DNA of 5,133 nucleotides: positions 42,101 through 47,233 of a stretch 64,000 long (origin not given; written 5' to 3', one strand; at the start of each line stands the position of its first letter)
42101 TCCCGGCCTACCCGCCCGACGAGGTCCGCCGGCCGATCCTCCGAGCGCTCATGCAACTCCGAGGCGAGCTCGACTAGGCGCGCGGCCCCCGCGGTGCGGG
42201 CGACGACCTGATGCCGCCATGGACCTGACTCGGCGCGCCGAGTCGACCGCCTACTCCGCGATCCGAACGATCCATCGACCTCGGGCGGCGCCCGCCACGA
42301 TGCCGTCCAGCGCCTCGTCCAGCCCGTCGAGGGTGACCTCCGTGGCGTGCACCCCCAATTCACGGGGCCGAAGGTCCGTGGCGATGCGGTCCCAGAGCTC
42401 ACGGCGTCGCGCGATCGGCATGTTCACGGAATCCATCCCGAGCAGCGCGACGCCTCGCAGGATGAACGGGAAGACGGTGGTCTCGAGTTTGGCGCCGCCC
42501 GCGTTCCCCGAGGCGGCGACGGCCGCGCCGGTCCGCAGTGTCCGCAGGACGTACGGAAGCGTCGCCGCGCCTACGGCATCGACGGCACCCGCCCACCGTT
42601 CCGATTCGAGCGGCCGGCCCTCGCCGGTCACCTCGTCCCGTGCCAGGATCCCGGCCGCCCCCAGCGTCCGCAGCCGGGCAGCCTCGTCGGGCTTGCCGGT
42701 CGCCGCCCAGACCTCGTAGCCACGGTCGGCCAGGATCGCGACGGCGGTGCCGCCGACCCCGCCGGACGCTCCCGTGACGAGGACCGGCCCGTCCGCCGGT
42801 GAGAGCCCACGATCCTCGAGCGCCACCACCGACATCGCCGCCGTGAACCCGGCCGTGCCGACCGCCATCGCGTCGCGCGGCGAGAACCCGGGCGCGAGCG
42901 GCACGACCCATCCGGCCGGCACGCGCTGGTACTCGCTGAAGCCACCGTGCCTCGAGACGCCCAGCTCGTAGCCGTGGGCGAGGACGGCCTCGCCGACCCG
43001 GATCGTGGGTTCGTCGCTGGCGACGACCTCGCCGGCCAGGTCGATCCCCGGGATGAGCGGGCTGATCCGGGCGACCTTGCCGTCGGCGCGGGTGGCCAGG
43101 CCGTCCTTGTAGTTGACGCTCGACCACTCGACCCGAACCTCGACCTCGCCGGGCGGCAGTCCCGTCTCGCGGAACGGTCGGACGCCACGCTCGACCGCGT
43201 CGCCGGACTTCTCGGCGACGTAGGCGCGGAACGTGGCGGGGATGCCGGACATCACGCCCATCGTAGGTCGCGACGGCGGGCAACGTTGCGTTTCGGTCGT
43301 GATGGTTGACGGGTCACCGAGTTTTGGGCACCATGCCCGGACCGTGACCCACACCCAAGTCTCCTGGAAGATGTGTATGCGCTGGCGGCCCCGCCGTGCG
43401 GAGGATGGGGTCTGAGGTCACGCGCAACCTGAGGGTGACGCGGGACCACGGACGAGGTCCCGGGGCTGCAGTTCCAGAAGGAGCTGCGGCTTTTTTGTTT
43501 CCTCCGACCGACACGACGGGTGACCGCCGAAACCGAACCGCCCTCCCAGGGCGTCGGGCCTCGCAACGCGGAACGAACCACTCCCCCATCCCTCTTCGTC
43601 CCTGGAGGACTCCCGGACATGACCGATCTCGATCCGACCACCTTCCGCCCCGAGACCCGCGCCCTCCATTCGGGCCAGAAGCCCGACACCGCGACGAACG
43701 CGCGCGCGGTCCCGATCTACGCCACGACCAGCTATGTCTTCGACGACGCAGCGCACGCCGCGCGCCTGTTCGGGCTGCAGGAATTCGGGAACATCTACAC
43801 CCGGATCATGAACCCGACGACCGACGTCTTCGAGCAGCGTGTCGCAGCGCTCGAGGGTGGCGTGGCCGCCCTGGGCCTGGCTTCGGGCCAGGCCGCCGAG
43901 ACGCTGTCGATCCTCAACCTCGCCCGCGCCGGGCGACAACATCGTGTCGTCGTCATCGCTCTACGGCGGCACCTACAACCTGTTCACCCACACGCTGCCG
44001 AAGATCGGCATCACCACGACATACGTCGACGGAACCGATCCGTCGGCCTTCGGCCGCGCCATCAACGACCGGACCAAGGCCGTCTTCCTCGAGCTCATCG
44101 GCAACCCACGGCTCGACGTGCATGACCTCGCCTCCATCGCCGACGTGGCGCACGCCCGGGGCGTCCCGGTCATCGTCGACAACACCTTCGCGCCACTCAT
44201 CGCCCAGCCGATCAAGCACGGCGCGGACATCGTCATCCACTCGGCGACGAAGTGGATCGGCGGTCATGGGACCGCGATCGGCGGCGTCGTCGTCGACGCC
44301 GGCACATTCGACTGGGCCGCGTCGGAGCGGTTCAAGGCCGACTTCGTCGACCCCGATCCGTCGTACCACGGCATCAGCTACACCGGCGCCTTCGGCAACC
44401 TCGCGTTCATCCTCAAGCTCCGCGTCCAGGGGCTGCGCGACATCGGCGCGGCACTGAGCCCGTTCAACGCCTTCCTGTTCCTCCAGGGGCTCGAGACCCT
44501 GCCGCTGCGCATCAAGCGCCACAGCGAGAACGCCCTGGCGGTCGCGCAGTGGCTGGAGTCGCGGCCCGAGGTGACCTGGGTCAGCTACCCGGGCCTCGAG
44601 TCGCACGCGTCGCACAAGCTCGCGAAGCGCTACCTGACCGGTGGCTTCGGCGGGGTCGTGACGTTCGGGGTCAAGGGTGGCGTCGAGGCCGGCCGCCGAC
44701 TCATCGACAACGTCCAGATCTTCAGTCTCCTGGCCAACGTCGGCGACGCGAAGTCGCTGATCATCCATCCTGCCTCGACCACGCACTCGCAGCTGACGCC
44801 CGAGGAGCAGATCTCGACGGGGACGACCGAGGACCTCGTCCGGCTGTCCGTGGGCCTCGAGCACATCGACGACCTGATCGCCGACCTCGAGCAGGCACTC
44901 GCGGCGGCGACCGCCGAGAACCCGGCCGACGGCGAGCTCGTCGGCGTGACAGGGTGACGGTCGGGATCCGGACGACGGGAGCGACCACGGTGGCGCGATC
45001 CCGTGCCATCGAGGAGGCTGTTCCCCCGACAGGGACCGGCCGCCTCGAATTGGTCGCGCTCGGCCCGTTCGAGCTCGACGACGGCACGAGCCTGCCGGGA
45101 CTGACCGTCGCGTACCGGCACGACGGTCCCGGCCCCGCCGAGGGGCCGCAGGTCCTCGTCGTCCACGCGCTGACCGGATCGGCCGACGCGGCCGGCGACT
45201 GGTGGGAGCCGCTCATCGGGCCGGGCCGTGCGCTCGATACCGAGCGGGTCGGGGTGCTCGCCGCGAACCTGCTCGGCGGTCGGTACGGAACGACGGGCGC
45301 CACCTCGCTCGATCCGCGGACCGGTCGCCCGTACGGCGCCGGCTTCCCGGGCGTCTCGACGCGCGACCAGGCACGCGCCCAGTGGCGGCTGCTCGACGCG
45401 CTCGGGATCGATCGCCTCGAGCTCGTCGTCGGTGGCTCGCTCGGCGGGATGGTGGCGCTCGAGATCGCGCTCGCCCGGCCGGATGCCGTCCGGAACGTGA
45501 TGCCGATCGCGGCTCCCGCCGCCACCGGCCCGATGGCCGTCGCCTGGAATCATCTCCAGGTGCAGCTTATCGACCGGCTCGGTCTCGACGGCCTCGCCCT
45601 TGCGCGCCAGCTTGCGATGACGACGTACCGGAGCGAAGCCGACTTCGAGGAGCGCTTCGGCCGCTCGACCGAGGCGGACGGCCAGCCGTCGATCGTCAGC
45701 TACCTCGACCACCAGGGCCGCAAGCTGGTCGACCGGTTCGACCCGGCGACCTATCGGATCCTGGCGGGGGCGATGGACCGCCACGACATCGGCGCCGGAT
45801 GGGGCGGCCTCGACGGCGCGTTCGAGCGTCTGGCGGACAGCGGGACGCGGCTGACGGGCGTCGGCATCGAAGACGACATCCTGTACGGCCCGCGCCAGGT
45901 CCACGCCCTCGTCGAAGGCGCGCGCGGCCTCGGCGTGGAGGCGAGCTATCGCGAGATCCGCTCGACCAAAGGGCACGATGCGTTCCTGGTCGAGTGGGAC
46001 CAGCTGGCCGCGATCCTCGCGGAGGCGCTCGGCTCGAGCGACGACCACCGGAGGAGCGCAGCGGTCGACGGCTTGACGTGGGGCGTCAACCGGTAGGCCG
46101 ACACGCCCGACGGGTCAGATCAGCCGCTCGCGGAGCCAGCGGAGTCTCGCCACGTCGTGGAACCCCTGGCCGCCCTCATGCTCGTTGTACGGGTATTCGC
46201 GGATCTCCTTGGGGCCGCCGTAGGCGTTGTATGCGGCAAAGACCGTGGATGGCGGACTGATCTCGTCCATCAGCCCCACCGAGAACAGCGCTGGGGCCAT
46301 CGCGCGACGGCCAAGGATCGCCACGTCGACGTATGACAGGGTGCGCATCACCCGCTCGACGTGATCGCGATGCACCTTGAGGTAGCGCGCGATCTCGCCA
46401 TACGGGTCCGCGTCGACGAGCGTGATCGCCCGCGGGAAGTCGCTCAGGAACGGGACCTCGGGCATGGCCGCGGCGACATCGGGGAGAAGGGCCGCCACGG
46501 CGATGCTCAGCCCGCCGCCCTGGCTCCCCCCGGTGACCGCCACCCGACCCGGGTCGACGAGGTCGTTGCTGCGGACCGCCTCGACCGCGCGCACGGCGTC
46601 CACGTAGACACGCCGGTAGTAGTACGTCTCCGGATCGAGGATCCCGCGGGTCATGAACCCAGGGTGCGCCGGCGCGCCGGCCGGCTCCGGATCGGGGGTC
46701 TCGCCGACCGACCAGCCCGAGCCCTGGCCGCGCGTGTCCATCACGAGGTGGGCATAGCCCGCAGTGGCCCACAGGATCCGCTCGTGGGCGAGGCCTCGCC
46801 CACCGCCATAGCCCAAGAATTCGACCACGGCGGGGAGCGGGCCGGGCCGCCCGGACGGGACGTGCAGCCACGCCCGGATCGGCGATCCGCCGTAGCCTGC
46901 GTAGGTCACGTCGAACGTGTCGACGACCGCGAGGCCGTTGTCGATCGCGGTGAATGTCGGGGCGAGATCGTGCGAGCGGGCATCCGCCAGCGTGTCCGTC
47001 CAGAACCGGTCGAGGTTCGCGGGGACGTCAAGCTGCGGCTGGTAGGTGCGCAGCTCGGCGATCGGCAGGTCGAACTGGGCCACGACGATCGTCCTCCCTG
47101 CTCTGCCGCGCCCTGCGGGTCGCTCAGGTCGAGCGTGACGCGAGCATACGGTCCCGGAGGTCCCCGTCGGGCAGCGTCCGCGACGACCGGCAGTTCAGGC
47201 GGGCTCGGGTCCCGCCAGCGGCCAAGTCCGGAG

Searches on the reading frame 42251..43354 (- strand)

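Call 32: search_protein_families(library=pfam, proteins=[window:42251-43354:-], max_evalue=0.001)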
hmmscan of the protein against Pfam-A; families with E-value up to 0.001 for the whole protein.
window:42251-43354:- (367 aa): 2 families
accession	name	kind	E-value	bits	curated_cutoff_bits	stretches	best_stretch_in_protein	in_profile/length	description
PF08240.17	ADH_N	-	4.9e-12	46.5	23.5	1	68-153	2-102/104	Alcohol dehydrogenase GroES-like domain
PF00107.32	ADH_zinc_N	-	1.2e-08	35.4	31.8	1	199-324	1-127/129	Zinc-binding dehydrogenase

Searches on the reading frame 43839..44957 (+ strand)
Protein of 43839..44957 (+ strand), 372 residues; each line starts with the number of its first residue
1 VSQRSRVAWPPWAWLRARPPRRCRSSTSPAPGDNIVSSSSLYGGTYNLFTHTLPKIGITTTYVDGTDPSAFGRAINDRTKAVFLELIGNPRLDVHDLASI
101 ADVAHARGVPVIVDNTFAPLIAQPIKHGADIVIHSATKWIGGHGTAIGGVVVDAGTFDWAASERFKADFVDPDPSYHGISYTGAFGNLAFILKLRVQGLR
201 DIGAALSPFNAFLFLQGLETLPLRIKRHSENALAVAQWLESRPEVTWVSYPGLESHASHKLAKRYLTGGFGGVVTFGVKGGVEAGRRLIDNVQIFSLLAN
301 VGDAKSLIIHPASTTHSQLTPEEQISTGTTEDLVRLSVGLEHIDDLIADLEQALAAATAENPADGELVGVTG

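Call 32: search_protein_families(library=pfam, proteins=[window:43839-44957:+], max_evalue=0.001)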
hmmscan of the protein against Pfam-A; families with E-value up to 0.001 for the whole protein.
window:43839-44957:+ (372 aa): 1 family
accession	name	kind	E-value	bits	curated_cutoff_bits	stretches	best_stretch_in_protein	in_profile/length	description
PF01053.26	Cys_Met_Meta_PP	-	4.2e-112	374.9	27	1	31-354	90-380/381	Cys/Met metabolism PLP-dependent enzyme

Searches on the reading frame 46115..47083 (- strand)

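Call 32: search_protein_families(library=pfam, proteins=[window:46115-47083:-], max_evalue=0.001)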
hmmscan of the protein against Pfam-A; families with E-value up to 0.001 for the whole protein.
window:46115-47083:- (322 aa): 4 families
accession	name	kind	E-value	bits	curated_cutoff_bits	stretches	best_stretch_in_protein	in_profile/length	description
PF05448.18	AXE1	-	4.3e-109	364.6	21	1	1-318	1-319/321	Acetyl xylan esterase (AXE1)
PF00326.27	Peptidase_S9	-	2.4e-08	34.2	22.6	1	159-307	44-192/213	Prolyl oligopeptidase family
PF02129.25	Peptidase_S15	-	2e-06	28.2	23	1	71-213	7-130/262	X-Pro dipeptidyl-peptidase (S15 family)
PF07859.19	Abhydrolase_3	-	0.0001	22.6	25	1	157-207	46-99/210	alpha/beta hydrolase fold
